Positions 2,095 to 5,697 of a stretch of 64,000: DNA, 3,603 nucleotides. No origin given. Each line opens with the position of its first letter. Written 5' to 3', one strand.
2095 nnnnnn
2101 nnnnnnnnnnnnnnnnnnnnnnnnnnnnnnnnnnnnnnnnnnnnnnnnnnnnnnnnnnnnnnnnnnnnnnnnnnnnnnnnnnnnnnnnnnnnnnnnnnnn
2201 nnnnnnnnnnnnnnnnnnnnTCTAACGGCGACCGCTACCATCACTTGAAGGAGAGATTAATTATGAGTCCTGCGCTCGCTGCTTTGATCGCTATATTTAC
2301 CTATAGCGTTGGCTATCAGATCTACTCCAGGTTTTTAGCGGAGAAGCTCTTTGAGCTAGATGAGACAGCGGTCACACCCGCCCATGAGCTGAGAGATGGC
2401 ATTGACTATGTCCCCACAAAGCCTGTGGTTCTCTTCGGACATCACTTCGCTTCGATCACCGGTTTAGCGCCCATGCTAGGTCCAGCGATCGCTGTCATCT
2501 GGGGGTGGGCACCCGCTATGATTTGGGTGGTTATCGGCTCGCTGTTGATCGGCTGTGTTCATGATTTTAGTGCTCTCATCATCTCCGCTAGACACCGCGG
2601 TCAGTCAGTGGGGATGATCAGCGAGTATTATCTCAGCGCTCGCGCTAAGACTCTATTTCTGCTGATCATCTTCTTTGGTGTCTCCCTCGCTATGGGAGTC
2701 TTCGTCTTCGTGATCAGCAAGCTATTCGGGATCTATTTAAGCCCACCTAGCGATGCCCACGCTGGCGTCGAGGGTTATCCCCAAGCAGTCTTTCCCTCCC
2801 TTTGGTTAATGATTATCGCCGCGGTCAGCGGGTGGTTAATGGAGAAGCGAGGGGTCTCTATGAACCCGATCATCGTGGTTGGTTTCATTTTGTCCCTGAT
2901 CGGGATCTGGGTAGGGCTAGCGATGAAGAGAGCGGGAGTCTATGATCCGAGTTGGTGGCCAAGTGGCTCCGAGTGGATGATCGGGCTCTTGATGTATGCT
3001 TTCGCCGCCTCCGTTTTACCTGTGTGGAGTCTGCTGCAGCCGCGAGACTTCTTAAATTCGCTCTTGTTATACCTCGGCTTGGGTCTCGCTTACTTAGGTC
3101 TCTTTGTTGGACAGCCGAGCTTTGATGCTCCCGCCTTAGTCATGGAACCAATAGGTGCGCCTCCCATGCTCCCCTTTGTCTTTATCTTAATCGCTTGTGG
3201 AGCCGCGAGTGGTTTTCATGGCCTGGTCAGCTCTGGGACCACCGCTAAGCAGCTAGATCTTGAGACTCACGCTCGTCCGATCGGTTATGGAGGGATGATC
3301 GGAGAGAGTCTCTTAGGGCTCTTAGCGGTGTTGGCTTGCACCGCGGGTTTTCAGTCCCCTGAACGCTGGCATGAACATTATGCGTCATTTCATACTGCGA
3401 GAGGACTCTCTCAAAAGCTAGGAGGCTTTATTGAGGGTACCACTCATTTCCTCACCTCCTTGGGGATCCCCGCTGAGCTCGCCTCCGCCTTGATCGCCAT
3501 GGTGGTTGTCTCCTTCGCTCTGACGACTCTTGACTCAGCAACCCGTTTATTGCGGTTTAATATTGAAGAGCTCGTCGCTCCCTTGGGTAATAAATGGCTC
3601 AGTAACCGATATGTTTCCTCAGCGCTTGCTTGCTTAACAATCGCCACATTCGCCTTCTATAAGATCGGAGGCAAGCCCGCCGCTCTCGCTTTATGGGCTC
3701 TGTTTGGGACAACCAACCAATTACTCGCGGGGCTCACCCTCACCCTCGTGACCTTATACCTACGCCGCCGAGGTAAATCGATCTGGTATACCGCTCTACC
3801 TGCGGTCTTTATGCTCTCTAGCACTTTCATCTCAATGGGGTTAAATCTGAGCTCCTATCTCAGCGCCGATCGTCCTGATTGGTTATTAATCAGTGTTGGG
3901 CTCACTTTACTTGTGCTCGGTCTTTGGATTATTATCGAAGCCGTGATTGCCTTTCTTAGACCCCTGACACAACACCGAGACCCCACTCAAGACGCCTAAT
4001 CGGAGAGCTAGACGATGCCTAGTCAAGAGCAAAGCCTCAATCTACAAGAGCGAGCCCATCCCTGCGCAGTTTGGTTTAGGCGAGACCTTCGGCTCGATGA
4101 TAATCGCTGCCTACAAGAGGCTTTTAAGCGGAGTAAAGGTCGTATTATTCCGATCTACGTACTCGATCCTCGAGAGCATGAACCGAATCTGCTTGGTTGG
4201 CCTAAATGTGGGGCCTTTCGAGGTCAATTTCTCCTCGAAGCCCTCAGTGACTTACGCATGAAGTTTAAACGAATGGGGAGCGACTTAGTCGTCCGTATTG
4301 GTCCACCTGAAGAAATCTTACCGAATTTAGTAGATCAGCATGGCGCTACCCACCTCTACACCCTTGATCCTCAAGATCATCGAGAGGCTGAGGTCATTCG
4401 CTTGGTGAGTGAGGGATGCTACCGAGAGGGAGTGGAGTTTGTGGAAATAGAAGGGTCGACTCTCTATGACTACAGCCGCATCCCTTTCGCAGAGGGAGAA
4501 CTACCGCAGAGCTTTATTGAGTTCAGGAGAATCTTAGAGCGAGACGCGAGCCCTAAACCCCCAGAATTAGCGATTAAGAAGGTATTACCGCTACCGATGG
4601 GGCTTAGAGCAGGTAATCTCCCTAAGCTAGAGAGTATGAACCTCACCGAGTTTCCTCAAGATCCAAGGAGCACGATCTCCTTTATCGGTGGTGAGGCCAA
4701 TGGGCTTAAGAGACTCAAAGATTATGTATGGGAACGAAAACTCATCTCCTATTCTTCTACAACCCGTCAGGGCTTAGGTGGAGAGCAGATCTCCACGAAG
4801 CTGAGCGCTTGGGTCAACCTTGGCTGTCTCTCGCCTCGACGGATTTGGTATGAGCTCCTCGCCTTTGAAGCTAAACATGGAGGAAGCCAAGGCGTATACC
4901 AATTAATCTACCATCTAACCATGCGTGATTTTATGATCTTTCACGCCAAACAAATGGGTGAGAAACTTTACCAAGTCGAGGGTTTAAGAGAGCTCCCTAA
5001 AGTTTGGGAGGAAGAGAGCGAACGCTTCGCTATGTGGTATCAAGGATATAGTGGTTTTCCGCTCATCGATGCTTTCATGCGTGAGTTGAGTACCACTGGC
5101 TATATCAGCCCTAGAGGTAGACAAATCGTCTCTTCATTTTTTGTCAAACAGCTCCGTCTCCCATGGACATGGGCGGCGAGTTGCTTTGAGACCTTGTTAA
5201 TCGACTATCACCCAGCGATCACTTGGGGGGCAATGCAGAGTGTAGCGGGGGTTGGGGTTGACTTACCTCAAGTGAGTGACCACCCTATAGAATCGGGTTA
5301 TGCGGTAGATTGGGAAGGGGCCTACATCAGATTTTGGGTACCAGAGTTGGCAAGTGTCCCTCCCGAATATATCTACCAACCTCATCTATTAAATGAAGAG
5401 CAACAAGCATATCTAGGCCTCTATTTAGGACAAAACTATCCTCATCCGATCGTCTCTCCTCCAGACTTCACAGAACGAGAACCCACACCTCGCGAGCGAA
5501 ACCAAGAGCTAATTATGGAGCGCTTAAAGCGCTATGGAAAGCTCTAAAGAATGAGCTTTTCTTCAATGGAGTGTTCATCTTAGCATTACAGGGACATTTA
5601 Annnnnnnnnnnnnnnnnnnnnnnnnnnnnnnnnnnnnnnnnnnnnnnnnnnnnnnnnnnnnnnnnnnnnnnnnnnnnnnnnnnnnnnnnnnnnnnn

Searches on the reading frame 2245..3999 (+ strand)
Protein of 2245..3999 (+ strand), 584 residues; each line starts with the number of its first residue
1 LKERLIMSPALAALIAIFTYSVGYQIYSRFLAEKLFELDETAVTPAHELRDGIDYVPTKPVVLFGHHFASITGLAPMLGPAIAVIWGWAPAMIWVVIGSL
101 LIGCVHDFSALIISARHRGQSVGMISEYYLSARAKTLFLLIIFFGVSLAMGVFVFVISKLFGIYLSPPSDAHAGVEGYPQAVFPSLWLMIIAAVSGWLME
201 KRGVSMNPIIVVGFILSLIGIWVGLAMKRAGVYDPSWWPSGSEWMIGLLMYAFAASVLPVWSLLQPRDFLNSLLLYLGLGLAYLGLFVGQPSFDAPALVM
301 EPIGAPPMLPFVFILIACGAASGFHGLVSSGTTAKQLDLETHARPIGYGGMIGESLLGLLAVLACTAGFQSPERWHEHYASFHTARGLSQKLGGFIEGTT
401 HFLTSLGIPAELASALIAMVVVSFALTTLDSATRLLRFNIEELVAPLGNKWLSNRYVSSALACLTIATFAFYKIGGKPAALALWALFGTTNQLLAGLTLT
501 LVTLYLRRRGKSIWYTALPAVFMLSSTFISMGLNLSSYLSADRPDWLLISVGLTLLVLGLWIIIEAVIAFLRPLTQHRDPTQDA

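Call 25: search_protein_families(library=pfam, proteins=[window:2245-3999:+], max_evalue=0.00001)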
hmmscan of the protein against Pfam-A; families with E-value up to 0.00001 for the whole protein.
window:2245-3999:+ (584 aa): 1 family
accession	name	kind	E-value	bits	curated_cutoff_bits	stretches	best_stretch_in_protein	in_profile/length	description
PF02554.20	CstA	-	4.4e-127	425.6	27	2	13-366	6-352/560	Carbon starvation protein CstA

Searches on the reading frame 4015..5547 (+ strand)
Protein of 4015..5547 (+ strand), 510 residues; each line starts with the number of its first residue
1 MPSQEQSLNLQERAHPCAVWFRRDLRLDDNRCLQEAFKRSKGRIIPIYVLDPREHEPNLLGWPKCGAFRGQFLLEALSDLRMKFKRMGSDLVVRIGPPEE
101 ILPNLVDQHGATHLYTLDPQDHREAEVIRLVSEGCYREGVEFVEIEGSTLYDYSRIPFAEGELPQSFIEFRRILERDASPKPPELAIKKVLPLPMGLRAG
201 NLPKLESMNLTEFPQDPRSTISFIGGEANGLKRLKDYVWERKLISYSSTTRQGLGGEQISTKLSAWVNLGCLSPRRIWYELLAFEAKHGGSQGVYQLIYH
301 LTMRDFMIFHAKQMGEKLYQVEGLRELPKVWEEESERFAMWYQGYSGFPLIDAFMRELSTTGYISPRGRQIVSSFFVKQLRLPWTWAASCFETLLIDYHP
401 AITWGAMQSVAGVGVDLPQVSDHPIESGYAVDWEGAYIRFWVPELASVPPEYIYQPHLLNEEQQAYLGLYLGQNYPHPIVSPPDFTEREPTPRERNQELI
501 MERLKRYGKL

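Call 25: search_protein_families(library=pfam, proteins=[window:4015-5547:+], max_evalue=0.00001)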
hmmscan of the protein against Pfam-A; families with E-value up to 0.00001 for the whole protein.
window:4015-5547:+ (510 aa): 2 families
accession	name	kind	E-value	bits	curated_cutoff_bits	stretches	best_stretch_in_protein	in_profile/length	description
PF03441.19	FAD_binding_7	-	5.6e-46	157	27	1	301-481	5-189/203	FAD binding domain of DNA photolyase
PF00875.24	DNA_photolyase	-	5e-35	121.3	26.6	1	18-183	2-161/164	DNA photolyase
